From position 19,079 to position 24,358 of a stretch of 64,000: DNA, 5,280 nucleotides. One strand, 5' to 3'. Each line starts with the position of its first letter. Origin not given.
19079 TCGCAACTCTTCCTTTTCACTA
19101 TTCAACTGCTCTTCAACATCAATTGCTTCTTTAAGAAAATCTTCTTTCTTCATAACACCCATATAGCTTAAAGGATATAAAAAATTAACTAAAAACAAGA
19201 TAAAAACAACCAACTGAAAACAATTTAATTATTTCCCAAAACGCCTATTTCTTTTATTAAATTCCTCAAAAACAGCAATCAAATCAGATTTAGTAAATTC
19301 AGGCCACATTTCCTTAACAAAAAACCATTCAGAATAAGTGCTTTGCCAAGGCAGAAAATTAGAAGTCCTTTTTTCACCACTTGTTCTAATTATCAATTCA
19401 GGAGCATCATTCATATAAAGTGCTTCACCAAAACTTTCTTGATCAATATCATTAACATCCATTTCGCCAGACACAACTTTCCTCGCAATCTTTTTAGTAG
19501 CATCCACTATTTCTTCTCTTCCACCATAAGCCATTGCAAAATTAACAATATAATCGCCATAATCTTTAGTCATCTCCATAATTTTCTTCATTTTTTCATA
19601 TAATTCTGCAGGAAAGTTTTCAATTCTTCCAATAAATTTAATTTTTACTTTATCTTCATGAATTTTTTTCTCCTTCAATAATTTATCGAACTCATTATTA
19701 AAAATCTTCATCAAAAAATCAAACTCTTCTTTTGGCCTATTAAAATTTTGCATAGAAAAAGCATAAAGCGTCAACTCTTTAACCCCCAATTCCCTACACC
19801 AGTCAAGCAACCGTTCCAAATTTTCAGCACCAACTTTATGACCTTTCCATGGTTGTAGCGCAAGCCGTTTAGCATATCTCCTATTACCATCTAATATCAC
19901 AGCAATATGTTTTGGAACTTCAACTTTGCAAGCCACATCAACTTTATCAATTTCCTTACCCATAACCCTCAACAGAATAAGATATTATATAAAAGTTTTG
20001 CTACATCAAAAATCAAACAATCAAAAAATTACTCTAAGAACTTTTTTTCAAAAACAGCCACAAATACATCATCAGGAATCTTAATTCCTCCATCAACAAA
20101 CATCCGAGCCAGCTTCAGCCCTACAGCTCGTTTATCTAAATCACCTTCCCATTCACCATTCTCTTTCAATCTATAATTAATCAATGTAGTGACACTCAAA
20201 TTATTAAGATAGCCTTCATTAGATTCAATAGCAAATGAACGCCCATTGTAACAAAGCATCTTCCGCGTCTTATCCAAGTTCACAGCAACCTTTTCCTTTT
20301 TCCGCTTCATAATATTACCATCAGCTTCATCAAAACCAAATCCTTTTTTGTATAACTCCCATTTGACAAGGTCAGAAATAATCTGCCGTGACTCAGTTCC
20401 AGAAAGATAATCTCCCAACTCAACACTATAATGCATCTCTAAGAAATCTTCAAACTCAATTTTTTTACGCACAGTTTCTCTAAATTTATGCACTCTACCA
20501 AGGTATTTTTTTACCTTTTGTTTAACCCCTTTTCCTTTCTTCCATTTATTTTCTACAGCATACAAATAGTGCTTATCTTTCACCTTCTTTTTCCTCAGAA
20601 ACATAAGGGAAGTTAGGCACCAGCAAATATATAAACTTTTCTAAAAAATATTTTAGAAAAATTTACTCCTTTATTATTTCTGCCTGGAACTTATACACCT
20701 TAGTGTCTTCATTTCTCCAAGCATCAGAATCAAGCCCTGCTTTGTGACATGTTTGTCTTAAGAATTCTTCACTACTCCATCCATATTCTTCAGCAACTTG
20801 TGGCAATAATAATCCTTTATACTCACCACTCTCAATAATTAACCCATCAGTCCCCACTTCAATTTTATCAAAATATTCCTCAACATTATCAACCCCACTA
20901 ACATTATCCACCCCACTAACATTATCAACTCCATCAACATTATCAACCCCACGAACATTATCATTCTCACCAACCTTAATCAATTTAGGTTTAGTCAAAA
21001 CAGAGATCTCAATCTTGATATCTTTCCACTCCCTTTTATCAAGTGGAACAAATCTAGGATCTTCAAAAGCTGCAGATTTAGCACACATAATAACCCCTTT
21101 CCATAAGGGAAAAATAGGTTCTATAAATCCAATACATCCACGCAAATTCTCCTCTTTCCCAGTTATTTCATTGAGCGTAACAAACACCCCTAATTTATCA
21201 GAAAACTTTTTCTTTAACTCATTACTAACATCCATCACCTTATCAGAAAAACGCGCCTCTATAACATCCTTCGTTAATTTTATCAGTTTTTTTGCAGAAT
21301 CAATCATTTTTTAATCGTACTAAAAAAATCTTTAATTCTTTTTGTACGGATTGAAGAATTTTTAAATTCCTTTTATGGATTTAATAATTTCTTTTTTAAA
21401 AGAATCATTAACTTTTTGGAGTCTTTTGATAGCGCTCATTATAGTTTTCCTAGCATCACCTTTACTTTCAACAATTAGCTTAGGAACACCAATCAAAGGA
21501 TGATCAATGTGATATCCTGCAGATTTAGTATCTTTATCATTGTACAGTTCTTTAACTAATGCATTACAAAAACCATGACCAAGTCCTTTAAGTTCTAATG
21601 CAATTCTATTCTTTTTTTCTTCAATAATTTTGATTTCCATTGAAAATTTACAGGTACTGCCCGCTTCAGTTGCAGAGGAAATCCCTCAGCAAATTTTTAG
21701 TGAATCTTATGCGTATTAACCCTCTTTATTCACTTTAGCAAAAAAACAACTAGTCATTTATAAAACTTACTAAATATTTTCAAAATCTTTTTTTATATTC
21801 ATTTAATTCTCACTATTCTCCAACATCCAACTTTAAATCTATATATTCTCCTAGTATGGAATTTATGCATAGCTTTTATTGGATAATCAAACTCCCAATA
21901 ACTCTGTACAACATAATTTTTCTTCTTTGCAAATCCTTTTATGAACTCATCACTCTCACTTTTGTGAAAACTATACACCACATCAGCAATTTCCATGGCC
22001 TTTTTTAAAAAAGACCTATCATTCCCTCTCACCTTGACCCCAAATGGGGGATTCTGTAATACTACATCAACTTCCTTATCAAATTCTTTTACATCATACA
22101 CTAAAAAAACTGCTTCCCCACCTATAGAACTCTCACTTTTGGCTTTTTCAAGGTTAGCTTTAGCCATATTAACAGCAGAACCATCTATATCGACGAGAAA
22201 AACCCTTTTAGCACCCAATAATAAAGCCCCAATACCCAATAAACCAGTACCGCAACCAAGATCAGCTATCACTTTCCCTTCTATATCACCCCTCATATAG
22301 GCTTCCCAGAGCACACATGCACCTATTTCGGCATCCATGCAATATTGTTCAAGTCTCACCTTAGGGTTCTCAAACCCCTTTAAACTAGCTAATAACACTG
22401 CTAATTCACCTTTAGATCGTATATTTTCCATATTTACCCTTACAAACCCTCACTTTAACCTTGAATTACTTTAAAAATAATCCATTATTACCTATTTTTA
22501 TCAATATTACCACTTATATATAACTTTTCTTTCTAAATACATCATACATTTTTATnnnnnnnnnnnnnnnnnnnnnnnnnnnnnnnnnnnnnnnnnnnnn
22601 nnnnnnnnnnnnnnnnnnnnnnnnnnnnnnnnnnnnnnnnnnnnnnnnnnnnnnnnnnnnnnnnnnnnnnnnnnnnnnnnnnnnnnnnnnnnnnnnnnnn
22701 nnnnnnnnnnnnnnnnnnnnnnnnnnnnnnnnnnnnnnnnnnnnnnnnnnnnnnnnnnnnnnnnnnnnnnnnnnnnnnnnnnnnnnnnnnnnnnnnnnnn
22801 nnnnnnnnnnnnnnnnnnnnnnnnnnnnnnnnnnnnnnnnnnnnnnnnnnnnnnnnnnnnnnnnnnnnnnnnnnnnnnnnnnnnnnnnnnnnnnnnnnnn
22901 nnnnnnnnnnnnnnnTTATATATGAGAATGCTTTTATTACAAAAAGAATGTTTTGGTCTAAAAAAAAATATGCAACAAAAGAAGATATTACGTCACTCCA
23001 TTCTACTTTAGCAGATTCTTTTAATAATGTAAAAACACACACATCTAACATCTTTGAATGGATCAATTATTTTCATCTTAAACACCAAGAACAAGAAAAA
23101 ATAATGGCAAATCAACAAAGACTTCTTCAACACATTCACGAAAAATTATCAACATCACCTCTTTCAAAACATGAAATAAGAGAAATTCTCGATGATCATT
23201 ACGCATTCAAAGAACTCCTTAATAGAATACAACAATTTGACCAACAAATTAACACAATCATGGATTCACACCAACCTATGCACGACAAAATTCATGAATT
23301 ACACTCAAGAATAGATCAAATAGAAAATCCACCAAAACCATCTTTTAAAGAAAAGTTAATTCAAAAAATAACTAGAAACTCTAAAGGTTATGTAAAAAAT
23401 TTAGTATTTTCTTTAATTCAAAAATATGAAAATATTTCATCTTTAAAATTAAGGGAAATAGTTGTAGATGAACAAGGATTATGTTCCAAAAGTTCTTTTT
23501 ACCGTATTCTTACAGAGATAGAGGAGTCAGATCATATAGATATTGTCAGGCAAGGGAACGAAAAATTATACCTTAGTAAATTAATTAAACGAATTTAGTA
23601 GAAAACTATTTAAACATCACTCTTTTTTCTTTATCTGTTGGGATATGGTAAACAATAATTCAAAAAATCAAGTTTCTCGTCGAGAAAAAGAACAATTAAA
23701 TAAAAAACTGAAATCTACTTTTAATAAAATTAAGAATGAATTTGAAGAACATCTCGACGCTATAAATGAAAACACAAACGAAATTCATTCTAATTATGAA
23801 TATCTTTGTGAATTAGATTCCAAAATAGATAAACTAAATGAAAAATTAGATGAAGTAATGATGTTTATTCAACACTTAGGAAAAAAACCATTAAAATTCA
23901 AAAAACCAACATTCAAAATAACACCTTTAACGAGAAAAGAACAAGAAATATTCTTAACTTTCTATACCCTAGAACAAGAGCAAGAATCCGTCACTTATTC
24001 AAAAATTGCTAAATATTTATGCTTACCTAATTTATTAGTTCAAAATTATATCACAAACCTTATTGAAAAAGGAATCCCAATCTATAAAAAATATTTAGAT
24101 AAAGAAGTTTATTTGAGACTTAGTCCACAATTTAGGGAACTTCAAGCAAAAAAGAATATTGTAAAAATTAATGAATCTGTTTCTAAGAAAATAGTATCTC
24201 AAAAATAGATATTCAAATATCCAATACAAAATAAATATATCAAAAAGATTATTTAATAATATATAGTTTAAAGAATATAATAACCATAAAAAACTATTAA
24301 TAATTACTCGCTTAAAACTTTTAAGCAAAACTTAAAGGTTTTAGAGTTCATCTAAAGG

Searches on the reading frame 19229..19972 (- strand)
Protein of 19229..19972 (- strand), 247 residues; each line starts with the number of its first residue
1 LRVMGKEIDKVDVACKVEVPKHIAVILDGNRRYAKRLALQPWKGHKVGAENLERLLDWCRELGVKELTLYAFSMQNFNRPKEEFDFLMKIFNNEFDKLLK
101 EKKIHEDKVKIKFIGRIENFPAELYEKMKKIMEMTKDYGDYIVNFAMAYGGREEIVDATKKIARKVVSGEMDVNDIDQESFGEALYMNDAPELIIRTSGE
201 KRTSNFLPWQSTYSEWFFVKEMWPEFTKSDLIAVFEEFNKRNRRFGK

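Call 17: search_protein_families(library=pfam, proteins=[window:19229-19972:-], max_evalue=0.001)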
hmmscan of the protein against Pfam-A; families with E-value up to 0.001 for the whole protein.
window:19229-19972:- (247 aa): 1 family
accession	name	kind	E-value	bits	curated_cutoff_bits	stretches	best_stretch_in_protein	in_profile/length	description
PF01255.24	Prenyltransf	-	7.5e-75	251.7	27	1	26-246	1-219/219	Putative undecaprenyl diphosphate synthase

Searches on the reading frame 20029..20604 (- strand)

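Call 17: search_protein_families(library=pfam, proteins=[window:20029-20604:-], max_evalue=0.001)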
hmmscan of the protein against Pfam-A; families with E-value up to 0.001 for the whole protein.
window:20029-20604:- (191 aa): 0 families

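Call 46: search_protein_families(library=pfam, proteins=[window:20029-20604:-], max_evalue=1)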
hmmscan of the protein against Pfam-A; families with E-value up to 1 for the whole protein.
window:20029-20604:- (191 aa): 1 family
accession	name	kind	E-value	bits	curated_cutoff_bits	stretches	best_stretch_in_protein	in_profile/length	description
PF20003.4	fvmX5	-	0.007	16.7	24.2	1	41-113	9-73/187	FtsH ternary system domain X5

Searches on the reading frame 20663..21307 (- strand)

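Call 17: search_protein_families(library=pfam, proteins=[window:20663-21307:-], max_evalue=0.001)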
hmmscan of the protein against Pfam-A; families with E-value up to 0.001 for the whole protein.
window:20663-21307:- (214 aa): 1 family
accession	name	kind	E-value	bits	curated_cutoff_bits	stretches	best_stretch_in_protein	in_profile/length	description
PF01871.22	AMMECR1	-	5.9e-52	176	25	1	10-211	2-167/168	AMMECR1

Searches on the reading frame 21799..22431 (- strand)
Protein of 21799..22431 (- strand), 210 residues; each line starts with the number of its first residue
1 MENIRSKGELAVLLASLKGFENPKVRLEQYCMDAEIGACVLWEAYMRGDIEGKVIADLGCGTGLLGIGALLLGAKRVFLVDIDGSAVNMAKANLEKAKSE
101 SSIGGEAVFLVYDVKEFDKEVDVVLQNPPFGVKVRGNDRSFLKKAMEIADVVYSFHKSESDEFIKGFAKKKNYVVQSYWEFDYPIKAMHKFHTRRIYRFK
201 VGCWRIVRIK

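Call 17: search_protein_families(library=pfam, proteins=[window:21799-22431:-], max_evalue=0.001)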
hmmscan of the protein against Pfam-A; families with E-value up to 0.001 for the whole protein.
window:21799-22431:- (210 aa): 8 families
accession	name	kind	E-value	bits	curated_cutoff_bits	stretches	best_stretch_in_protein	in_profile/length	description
PF06325.19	PrmA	-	9.6e-14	52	22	1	51-127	161-233/296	Ribosomal protein L11 methyltransferase (PrmA)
PF05175.20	MTS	-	5.1e-13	49.5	23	1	49-134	30-112/170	Methyltransferase small domain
PF03602.21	Cons_hypoth95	-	2.6e-09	37.4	24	1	47-143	37-137/182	Conserved hypothetical protein 95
PF13847.12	Methyltransf_31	-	1.7e-07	31.4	27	1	52-179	4-113/145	Methyltransferase domain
PF01170.24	UPF0020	-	5.9e-06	26.6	22.3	1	53-135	30-136/197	RMKL-like, methyltransferase domain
PF13649.12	Methyltransf_25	-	1.1e-05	26.5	27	1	55-126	1-70/97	Methyltransferase domain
PF10294.15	Methyltransf_16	-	0.00032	21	21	1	49-114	44-111/174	Lysine methyltransferase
PF01861.22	BpsA_C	-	0.00039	20.2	27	1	44-132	37-124/243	Branched-chain polyamine synthase A C-terminal domain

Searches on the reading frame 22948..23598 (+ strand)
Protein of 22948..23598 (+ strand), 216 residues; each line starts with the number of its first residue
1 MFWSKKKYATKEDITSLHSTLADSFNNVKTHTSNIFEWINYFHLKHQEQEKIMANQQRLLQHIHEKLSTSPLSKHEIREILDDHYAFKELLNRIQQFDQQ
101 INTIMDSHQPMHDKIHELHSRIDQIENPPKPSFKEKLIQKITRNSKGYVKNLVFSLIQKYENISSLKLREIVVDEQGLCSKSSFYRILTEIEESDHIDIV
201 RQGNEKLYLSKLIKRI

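Call 26: search_protein_families(library=pfam, proteins=[window:22948-23598:+], max_evalue=0.001)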
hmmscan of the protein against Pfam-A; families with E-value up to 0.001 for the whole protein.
window:22948-23598:+ (216 aa): 0 families

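Call 46: search_protein_families(library=pfam, proteins=[window:22948-23598:+], max_evalue=1)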
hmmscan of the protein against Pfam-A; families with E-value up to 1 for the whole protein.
window:22948-23598:+ (216 aa): 14 families
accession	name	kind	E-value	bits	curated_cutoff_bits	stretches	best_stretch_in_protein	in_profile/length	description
PF21728.3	PADR1_N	-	0.0054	17.6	25.7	1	47-82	2-36/60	PADR1, N-terminal helical domain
PF07889.17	DUF1664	-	0.0081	16.6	34.6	1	88-127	62-101/124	Protein of unknown function (DUF1664)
PF25762.1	HAUS1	-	0.022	15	40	1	21-127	91-191/236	HAUS augmin-like complex subunit 1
PF18363.6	PI_PP_I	-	0.024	15.2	28.5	1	14-57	43-86/94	Phosphoinositide phosphatase insertion domain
PF08902.16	DUF1848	-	0.039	14.2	30.5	1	130-199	128-196/262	Domain of unknown function (DUF1848)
PF04977.20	DivIC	-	0.046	14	28.9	1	86-150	11-69/80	Septum formation initiator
PF10198.14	Ada3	-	0.054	14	24.5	1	44-103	29-88/127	Histone acetyltransferases subunit 3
PF23191.1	WH_MCM3_C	-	0.074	13.7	27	0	44-82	21-59/77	MCM3-like, winged helix domain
PF07380.17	Pneumo_M2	-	0.097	13.3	27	1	47-106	24-81/89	Pneumovirus M2 protein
PF23216.1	WH_CYT4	-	0.2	12.3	27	1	88-118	2-32/97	Mitochondrial protein cyt-4, winged helix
PF08696.17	Dna2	-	0.23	11.6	22.4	1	10-61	122-173/204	DNA replication factor Dna2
PF14712.11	Snapin_Pallidin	-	0.67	10.9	29.6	1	91-142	12-65/89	Snapin/Pallidin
PF01519.22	DUF16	-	0.8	10.6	40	0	55-126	32-103/104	Protein of unknown function DUF16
PF13902.11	R3H-assoc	-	0.86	10.5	25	1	15-66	48-99/127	R3H-associated N-terminal domain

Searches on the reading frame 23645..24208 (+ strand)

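Call 26: search_protein_families(library=pfam, proteins=[window:23645-24208:+], max_evalue=0.001)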
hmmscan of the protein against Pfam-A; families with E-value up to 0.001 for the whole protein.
window:23645-24208:+ (187 aa): 0 families

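Call 46: search_protein_families(library=pfam, proteins=[window:23645-24208:+], max_evalue=1)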
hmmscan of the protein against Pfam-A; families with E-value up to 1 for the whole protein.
window:23645-24208:+ (187 aa): 14 families
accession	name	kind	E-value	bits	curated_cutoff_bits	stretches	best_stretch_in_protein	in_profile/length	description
PF24615.2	Spectrin_Anc-1_2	-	0.0046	17.6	28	1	25-73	8-55/105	Nuclear anchorage protein 1, spectrin repeat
PF08202.16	MIS13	-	0.007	16.1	23.5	1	18-73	217-273/300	Mis12-Mtw1 protein family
PF05531.17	NPV_P10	-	0.02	15.8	29.8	1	32-73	15-56/75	Nucleopolyhedrovirus P10 protein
PF01442.23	Apolipoprotein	-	0.02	15.1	90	1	11-70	108-165/190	Apolipoprotein A1/A4/E domain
PF07400.16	IL11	-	0.021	14.9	25.8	1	25-77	65-121/170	Interleukin 11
PF04799.18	Fzo_mitofusin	-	0.021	14.7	27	1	10-71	87-148/161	fzo-like conserved region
PF14493.12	HTH_40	-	0.037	14.7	27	1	108-182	5-79/89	Helix-turn-helix domain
PF09769.14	ApoO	-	0.054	13.8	31.4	1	11-69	5-64/131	Apolipoprotein O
PF08279.18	HTH_11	-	0.084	13.2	25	1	109-148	9-48/55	HTH domain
PF01325.25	Fe_dep_repress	-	0.095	13.4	26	1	95-150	2-57/60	Iron dependent repressor, N-terminal DNA binding domain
PF08653.15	DASH_Dam1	-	0.15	12.4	26.6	1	34-67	2-35/56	DASH complex subunit Dam1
PF07889.17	DUF1664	-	0.54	10.7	34.6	0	18-79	53-114/124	Protein of unknown function (DUF1664)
PF07798.16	CCDC90-like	-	0.77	10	33.5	0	5-69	78-136/175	Coiled-coil domain-containing protein 90-like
PF10393.14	Matrilin_ccoil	-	0.99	9.6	26.3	0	59-78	22-41/45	Trimeric coiled-coil oligomerisation domain of matrilin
